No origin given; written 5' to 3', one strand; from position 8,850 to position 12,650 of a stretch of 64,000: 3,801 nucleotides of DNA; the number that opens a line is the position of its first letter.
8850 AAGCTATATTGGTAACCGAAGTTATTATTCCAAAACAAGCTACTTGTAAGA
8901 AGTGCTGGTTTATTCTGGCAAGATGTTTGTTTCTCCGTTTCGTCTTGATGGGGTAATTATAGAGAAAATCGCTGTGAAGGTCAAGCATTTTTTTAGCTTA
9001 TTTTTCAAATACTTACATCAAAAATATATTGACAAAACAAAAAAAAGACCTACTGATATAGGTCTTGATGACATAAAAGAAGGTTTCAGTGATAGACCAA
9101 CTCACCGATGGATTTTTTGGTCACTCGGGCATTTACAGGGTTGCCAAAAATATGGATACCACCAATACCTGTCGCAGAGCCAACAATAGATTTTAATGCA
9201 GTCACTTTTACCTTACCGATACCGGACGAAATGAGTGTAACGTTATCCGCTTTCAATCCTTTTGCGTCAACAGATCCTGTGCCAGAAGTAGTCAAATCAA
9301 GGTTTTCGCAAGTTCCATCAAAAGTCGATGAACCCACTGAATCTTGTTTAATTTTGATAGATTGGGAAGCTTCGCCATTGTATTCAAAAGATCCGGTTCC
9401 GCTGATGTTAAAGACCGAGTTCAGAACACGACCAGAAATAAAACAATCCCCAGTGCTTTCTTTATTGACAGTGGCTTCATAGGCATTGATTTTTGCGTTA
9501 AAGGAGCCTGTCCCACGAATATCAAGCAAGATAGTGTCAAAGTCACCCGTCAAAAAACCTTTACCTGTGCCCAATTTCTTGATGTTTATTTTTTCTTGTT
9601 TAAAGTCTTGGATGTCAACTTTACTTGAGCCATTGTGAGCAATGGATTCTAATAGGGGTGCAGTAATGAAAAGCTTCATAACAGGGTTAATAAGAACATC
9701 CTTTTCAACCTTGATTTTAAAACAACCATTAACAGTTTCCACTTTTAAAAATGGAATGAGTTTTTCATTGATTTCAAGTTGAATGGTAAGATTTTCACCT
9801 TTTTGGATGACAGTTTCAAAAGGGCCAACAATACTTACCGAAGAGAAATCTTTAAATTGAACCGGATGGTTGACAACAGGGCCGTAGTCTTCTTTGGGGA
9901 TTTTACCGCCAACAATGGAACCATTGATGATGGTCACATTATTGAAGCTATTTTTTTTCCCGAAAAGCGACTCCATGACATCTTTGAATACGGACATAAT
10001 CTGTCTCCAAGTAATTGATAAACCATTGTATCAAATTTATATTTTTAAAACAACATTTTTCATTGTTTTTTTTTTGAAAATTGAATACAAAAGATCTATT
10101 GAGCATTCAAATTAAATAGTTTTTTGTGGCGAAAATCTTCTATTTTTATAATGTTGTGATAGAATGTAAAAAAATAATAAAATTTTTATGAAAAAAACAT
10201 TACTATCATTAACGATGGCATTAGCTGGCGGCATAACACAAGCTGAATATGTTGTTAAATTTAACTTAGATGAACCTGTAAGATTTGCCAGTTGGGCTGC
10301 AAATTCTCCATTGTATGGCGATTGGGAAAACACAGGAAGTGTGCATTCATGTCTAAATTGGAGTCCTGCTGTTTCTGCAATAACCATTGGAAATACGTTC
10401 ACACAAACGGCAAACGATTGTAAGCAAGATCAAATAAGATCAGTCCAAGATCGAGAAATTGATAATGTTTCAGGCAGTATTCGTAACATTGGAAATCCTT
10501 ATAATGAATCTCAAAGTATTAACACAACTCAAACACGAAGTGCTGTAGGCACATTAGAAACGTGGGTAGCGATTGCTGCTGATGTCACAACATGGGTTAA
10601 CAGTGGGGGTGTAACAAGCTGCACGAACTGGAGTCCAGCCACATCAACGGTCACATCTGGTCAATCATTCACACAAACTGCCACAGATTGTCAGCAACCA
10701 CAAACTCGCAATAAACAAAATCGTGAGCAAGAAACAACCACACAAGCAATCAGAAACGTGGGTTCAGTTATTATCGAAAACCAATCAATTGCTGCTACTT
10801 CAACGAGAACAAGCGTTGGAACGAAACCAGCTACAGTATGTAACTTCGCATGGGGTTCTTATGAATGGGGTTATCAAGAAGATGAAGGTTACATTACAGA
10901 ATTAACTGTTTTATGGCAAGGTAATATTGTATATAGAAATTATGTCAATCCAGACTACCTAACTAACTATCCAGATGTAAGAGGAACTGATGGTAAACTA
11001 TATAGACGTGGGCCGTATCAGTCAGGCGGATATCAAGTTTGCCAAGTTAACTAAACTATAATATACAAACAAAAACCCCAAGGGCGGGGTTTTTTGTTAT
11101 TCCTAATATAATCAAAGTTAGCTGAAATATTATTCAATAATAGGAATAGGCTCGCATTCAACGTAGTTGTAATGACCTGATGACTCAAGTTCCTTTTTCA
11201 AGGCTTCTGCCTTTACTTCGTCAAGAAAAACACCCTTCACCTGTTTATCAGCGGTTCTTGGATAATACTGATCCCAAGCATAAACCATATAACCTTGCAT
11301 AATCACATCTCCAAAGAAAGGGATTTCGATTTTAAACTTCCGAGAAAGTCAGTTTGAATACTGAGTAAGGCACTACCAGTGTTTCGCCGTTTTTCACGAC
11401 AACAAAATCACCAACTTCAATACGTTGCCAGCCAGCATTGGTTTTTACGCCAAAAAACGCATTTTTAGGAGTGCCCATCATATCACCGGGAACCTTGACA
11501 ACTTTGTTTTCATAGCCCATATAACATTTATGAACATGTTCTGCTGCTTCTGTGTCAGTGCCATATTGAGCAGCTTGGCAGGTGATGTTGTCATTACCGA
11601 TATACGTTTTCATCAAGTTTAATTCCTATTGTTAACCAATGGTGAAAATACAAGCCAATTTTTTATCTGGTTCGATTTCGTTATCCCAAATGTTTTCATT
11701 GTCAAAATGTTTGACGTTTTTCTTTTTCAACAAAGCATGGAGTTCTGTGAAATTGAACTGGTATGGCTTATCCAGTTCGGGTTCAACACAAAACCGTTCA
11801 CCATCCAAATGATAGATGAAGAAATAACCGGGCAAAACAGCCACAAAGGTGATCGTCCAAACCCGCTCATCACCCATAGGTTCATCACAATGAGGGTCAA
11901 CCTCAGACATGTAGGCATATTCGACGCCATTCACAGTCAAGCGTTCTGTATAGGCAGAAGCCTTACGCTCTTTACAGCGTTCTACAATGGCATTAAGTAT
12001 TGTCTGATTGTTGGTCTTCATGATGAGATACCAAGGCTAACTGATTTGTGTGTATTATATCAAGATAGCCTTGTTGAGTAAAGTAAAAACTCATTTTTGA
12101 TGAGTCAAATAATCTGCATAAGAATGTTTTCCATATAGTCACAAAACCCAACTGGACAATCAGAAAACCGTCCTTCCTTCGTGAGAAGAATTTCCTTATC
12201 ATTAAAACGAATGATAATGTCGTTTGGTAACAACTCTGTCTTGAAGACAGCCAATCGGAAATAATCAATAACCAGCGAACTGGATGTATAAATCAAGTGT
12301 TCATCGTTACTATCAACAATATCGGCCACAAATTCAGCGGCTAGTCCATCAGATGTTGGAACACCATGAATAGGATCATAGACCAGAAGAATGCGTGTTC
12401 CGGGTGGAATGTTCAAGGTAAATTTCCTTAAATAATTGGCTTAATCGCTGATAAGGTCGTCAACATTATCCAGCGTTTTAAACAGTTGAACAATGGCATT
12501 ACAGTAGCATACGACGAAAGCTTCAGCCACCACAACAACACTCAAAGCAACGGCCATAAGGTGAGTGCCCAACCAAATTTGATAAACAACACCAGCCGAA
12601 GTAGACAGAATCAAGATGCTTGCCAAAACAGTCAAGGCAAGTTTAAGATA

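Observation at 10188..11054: Family of secreted proteins built from a roughly 90-aa Cys-containing repeat module (four genes, seven modules in the window)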

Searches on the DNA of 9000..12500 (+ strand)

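Call 6: search_dna_similar(collection=phages, query=window:9000-12500:+, mode=near)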
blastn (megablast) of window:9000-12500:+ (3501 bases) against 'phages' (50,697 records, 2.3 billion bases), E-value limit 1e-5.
No match.

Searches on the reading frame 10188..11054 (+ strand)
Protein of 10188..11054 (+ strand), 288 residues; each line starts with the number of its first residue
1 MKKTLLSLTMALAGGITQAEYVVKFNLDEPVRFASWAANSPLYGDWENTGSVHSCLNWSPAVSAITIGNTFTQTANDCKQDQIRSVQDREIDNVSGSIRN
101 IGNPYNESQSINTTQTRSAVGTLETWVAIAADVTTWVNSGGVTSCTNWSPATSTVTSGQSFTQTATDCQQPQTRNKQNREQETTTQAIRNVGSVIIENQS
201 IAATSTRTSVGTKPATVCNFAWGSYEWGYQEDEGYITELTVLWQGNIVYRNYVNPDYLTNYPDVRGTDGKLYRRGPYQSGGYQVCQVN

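Call 4: search_protein_families(library=pfam, proteins=[window:10188-11054:+], max_evalue=1)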
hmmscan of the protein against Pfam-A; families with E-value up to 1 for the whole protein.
window:10188-11054:+ (288 aa): 0 families

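Call 5: search_protein_families(library=phrogs, proteins=[window:10188-11054:+], max_evalue=0.1)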
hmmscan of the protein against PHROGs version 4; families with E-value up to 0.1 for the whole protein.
window:10188-11054:+ (288 aa): 0 families

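Call 9: search_dna_similar(collection=phages, query=window:10188-11054:+, mode=protein, max_evalue=0.001)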
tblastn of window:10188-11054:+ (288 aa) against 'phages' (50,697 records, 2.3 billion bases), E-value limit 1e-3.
No match.

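Call 33: predict_structure(alignment_id=A2)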
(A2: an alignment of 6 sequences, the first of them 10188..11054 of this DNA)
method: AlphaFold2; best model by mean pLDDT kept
length: 288 residues; sequences in the alignment: 6
mean_pLDDT: 68.1   pTM: 0.32
mean pLDDT of the five models: 68.1, 65.9, 64.6, 64.1, 63.8
residues with pLDDT >= 90: 50; 70-90: 99; 50-70: 58; < 50: 81
segments of 3 or more residues with pLDDT < 50: 1-27, 213-238, 250-260, 276-281, 283-288
pLDDT, mean of each block of 10 residues (from residue 1): 32 38 46 78 94 86 64 88 96 90 94 86 73 86 84 64 85 87 78 74 83 43 36 40 50 45 52 49 47
secondary structure, 60 per line:
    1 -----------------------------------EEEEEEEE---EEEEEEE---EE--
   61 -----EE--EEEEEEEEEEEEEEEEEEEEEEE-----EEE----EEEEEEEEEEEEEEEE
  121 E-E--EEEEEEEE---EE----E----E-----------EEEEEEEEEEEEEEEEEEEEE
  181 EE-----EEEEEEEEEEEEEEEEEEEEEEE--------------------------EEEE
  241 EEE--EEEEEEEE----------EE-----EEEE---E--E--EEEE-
elements in order: E36-43 E47-53 E70-92 E98-100 E105-121 E126-133 E160-182 E188-210 E237-243 E246-253 E271-274 E284-287

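Call 35: fold_search(model_id=the predicted structure, library=pdb)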
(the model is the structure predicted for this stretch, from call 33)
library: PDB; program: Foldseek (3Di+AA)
matches with E <= 10: 419; with E <= 0.001: 0
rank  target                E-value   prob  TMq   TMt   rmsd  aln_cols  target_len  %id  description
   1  8deo_B                1.3e-02  0.93  0.19  0.13  12.7       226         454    8  Structure of AAP A domain and B-repeats (residues 351-813) from Staphylococcus epidermidis (released 2023-05-03)
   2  8deo_A                1.4e-02  0.80  0.18  0.13  14.5       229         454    8  Structure of AAP A domain and B-repeats (residues 351-813) from Staphylococcus epidermidis (released 2023-05-03)
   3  4fum                  2.0e-02  0.57  0.16  0.20  13.4       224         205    7  Structural basis for Zn2+-dependent intercellular adhesion in staphylococcal biofilms (released 2013-01-16)
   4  4wve_A                2.3e-02  0.63  0.16  0.20  17.5       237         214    9  Crystal structure of the Staphylococcus aureus SasG G52-E2-G53 module (released 2015-06-03)
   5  3tiq_B                4.4e-02  0.41  0.14  0.18  17.3       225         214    9  Crystal structure of Staphylococcus aureus SasG G51-E-G52 module (released 2012-04-18)
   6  9a84_A                4.4e-02  0.20  0.11  0.13  42.7       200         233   12  52-mer bacterial gasdermin pore model from Vitiosangium sp. (released 2024-03-22)
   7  4fun                  4.6e-02  0.35  0.14  0.19  15.2       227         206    6  Structural basis for Zn2+-dependent intercellular adhesion in staphylococcal biofilms (released 2013-01-16)
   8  3tiq_A                6.0e-02  0.35  0.14  0.18  17.1       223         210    8  Crystal structure of Staphylococcus aureus SasG G51-E-G52 module (released 2012-04-18)
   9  4fuo                  7.0e-02  0.38  0.16  0.20  12.6       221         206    7  Structural basis for Zn2+-dependent intercellular adhesion in staphylococcal biofilms (released 2013-01-16)
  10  9qcn_C                8.1e-02  0.11  0.11  0.06  41.9       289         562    7  HA70 complex from Clostridium botulinum Serotype B1 (released 2025-09-10)
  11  4wve_B                1.1e-01  0.35  0.16  0.21  16.2       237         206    9  Crystal structure of the Staphylococcus aureus SasG G52-E2-G53 module (released 2015-06-03)
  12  9qcn_B                1.2e-01  0.05  0.07  0.05  41.7       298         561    6  HA70 complex from Clostridium botulinum Serotype B1 (released 2025-09-10)
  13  9qco_B                1.7e-01  0.09  0.10  0.06  40.8       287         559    7  NTNH-HA70 complex from Clostridium botulinum Serotype B1 (released 2025-09-10)
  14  9qco_C                1.7e-01  0.04  0.07  0.05  41.8       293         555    6  NTNH-HA70 complex from Clostridium botulinum Serotype B1 (released 2025-09-10)
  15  8sl0                  1.8e-01  0.12  0.11  0.14  42.5       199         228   12  Structure of a bacterial gasdermin slinky-like oligomer (released 2023-05-17)
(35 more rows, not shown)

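Call 38: search_protein_families(library=ncbifam, proteins=[window:10188-11054:+], max_evalue=0.01)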
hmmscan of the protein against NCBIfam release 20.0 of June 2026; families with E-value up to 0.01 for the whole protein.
window:10188-11054:+ (288 aa): 0 families

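Call 39: find_encoding_contigs(protein=window:10188-11054:+, flank=10000, max_places=8)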
Protein window:10188-11054:+ (288 aa): no gene with exactly this product is on record in the collection.

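Call 40: find_related_loci(query=window:10188-11054:+, collection=genome_contigs, flank=10000)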
Query window:10188-11054:+ (288 aa) in genome_contigs; peptide patterns used: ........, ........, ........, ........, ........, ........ (x = any residue, [..] = any of these).
75 stretches matched a pattern, but none encodes a relative of the query by tblastn (E <= 1e-3).

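Call 41: find_related_loci(query=window:10188-11054:+, collection=viral_contigs, flank=10000)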
Query window:10188-11054:+ (288 aa) in viral_contigs; peptide patterns used: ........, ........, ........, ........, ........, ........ (x = any residue, [..] = any of these).
20 stretches matched a pattern, but none encodes a relative of the query by tblastn (E <= 1e-3).

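Call 54: search_dna_similar(collection=plasmids, query=window:10188-11054:+, mode=protein, max_evalue=0.001)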
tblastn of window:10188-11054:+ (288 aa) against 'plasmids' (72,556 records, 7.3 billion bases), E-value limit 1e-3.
Records with a match: 107; places in all: 252; records where one place covers at least 80% of the query: 6.
Best place of each record, by identity: <60% 107.
By first word of the organism name: Pseudomonas 93; Vibrio 13; Stutzerimonas 1.
By predicted mobility (MOB-suite, as given by PLSDB): non-mobilizable 78; conjugative 24; mobilizable 5.
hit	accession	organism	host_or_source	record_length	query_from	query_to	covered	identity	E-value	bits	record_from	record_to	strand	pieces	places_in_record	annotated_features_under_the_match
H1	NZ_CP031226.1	Pseudomonas amygdali pv. lachrymans str. M301315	-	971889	35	213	62%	59.2%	3e-59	210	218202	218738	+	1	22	hypothetical protein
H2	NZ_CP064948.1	Pseudomonas fulva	Homo sapiens,pleural fluid,pleural ...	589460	36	286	87%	39.0%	5e-16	163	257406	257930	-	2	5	hypothetical protein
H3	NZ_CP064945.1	Pseudomonas fulva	Homo sapiens,bile specimen,bile ...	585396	36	286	87%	39.0%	5e-16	163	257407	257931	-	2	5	hypothetical protein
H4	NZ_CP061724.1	Pseudomonas putida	a feces sample of migratory birds origin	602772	36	286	87%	39.0%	5e-16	163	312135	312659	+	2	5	none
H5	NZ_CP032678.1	Pseudomonas sp. Leaf58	Arabidopsis,whole organism,phyllosphere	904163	1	232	80%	41.7%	8e-21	180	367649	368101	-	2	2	hypothetical protein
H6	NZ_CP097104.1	Pseudomonas sp. NY11382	Homo sapiens,Airway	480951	36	286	87%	37.9%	1e-14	156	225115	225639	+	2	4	invasin domain 3-containing protein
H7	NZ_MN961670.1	Pseudomonas putida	Homo sapiens,urine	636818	36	286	87%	37.9%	1e-14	156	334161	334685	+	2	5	invasin domain 3-containing protein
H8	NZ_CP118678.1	Pseudomonas juntendi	chicken,feces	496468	36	286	87%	37.9%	1e-14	156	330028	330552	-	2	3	invasin domain 3-containing protein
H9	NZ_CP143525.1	Pseudomonas putida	culture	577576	36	217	63%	45.5%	4e-15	162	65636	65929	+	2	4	Ig-like domain-containing protein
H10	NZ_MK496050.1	Pseudomonas sp.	-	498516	36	217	63%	45.5%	4e-15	162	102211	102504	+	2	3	Ig-like domain-containing protein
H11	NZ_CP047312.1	Pseudomonas putida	whole organism,soil sample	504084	36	225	66%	40.6%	5e-11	139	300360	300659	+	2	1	Ig-like domain-containing protein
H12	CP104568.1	Pseudomonas aeruginosa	Homo sapiens,ear swabs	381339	36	225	66%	40.6%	5e-11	139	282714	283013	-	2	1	Ig-like domain-containing protein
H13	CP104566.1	Pseudomonas aeruginosa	Homo sapiens,ear swabs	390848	36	225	66%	40.6%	5e-11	139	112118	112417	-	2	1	Ig-like domain-containing protein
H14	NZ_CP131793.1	Pseudomonas aeruginosa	Homo sapiens,culture,blood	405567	36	225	66%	40.6%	5e-11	139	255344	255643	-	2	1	Ig-like domain-containing protein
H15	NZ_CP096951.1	Pseudomonas aeruginosa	Homo sapiens,secreta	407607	36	225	66%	40.6%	5e-11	139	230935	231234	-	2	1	Ig-like domain-containing protein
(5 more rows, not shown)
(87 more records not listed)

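Call 56: get_annotated_region(hit=H1, flank=8000)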
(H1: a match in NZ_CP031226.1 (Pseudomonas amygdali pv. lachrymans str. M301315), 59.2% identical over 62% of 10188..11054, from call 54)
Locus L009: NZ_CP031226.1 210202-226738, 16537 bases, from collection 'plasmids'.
description: Pseudomonas amygdali pv. lachrymans str. M301315 plasmid pMPPla107, complete sequence
organism: Pseudomonas amygdali pv. lachrymans str. M301315 (NCBI taxid 629260)
taxonomy: Bacteria; Pseudomonadota; Gammaproteobacteria; Pseudomonadales; Pseudomonadaceae; Pseudomonas; Pseudomonas amygdali; Pseudomonas amygdali pv. lachrymans str. M301315
host: -; source: -; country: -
typing (MOB-suite, as given by PLSDB): non-mobilizable; replicon rep_cluster_1322; mating-pair formation MPF_I
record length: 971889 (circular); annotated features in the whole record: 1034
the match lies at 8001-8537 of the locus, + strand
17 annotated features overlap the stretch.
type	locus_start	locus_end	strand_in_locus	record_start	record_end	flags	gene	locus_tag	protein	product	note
CDS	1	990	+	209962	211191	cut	-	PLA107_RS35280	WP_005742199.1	hypothetical protein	-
CDS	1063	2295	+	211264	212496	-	-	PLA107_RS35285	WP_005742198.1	hypothetical protein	-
CDS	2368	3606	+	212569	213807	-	-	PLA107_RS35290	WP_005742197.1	hypothetical protein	-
CDS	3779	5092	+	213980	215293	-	-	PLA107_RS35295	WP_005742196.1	hypothetical protein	-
CDS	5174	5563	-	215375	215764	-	-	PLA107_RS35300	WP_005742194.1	hypothetical protein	-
CDS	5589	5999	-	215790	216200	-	-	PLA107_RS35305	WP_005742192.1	hypothetical protein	-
CDS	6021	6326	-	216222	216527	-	-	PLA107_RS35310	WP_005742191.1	DUF805 domain-containing protein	-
CDS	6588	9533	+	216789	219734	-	-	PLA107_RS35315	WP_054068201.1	hypothetical protein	-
CDS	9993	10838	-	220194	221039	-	-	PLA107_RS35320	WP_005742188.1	RNA 2'-phosphotransferase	-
CDS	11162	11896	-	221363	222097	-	-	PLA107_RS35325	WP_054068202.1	hypothetical protein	-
CDS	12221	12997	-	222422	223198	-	-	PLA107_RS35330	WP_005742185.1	hypothetical protein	-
CDS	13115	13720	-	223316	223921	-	-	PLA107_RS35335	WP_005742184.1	hypothetical protein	-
CDS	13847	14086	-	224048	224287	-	-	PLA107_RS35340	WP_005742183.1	hypothetical protein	-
CDS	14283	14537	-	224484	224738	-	-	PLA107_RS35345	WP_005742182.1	hypothetical protein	-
CDS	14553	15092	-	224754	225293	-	-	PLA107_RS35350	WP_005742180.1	hypothetical protein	-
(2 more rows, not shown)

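Call 75: get_annotated_region(hit=H9, flank=6000)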
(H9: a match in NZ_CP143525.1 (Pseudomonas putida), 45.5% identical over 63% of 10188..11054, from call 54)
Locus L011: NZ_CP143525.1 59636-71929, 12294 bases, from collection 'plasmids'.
description: Pseudomonas putida strain MT178 plasmid pTmex-577K, complete sequence
organism: Pseudomonas putida (NCBI taxid 303)
taxonomy: Bacteria; Pseudomonadota; Gammaproteobacteria; Pseudomonadales; Pseudomonadaceae; Pseudomonas; Pseudomonas putida
host: -; source: culture; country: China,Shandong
typing (MOB-suite, as given by PLSDB): non-mobilizable; mating-pair formation MPF_T
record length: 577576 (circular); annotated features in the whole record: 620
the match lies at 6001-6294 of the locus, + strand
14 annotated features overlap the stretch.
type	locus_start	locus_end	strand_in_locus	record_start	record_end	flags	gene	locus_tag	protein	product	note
CDS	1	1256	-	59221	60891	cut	-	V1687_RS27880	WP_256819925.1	hypothetical protein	-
CDS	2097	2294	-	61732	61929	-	-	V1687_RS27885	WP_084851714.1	hypothetical protein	-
CDS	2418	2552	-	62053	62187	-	-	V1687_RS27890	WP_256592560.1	hypothetical protein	-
CDS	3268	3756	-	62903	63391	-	-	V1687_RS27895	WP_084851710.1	hypothetical protein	-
CDS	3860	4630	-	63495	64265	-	-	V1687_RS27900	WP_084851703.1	hypothetical protein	-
CDS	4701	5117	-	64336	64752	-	-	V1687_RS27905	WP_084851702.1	hypothetical protein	-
CDS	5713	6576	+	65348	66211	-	-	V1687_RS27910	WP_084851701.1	Ig-like domain-containing protein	-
CDS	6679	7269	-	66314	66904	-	-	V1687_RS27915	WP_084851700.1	DUF6012 family protein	-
CDS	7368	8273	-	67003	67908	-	-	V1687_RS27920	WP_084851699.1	hypothetical protein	-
CDS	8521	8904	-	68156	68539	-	-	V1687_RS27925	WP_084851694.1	hypothetical protein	-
CDS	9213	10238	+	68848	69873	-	-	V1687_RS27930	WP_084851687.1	hypothetical protein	-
CDS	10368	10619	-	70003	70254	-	-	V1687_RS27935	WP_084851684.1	hypothetical protein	-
CDS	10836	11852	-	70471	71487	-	-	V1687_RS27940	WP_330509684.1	hypothetical protein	-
CDS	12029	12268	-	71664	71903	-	-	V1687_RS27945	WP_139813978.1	hypothetical protein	-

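Call 76: get_annotated_region(hit=H6, flank=6000)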
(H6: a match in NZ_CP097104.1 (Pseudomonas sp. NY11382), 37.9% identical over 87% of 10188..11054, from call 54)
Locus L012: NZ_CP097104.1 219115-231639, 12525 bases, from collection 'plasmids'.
description: Pseudomonas sp. NY11382 plasmid pNY11382-IMP, complete sequence
organism: Pseudomonas sp. NY11382 (NCBI taxid 2939495)
taxonomy: Bacteria; Pseudomonadota; Gammaproteobacteria; Pseudomonadales; Pseudomonadaceae; Pseudomonas; Pseudomonas sp. NY11382
host: -; source: Homo sapiens,Airway; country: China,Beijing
typing (MOB-suite, as given by PLSDB): non-mobilizable; mating-pair formation MPF_T
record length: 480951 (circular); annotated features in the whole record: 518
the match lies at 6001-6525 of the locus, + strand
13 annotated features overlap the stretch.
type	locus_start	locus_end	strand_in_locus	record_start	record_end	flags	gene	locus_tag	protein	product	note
CDS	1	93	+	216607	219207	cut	-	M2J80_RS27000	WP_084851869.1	autotransporter outer membrane beta-barrel domain-containing protein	-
CDS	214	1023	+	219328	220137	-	-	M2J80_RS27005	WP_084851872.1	alpha/beta hydrolase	-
CDS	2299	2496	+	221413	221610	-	-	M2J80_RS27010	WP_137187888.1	hypothetical protein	-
CDS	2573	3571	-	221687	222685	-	-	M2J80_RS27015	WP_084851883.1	TonB family protein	GO:0006810 - transport [Evidence IEA]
CDS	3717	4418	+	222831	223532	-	-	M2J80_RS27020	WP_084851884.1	ERCC4 domain-containing protein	-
CDS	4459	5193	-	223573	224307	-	-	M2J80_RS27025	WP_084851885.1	TonB C-terminal domain-containing protein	-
CDS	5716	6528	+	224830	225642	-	-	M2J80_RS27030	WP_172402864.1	invasin domain 3-containing protein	-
CDS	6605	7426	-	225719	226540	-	-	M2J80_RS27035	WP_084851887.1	M48 family metallopeptidase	-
CDS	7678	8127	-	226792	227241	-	-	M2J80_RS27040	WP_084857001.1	hypothetical protein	-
CDS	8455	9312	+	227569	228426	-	-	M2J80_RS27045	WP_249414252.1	type II secretion system protein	-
CDS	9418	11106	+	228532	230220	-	-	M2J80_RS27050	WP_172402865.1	protein-disulfide reductase DsbD domain-containing protein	-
CDS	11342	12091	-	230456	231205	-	istB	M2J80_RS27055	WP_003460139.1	IS21-like element IS1474 family helper ATPase IstB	-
CDS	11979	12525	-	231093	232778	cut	istA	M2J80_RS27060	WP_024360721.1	IS21 family transposase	-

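Call 77: search_protein_families(library=pfam, proteins=[L011:5713-6576:+, L012:5716-6528:+, L009:6588-9533:+], max_evalue=5)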
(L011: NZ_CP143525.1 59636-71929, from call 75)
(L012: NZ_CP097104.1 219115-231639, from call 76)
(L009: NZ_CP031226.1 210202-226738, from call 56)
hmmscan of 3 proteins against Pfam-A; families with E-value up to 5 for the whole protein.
L011:5713-6576:+ (287 aa): 1 family
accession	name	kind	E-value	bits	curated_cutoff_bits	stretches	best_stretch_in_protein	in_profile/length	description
PF02369.22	Big_1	-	1.5e-07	31.8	34.9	1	7-86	4-83/93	Bacterial Ig-like domain (group 1)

L012:5716-6528:+ (270 aa): 2 families
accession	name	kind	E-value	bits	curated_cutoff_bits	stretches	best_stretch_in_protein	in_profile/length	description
PF02369.22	Big_1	-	2.3e-12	47.3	34.9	1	5-94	2-92/93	Bacterial Ig-like domain (group 1)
PF09134.16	Invasin_D3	-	1.3e-08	35.7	33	1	2-83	2-83/98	Invasin, domain 3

L009:6588-9533:+ (981 aa): 0 families
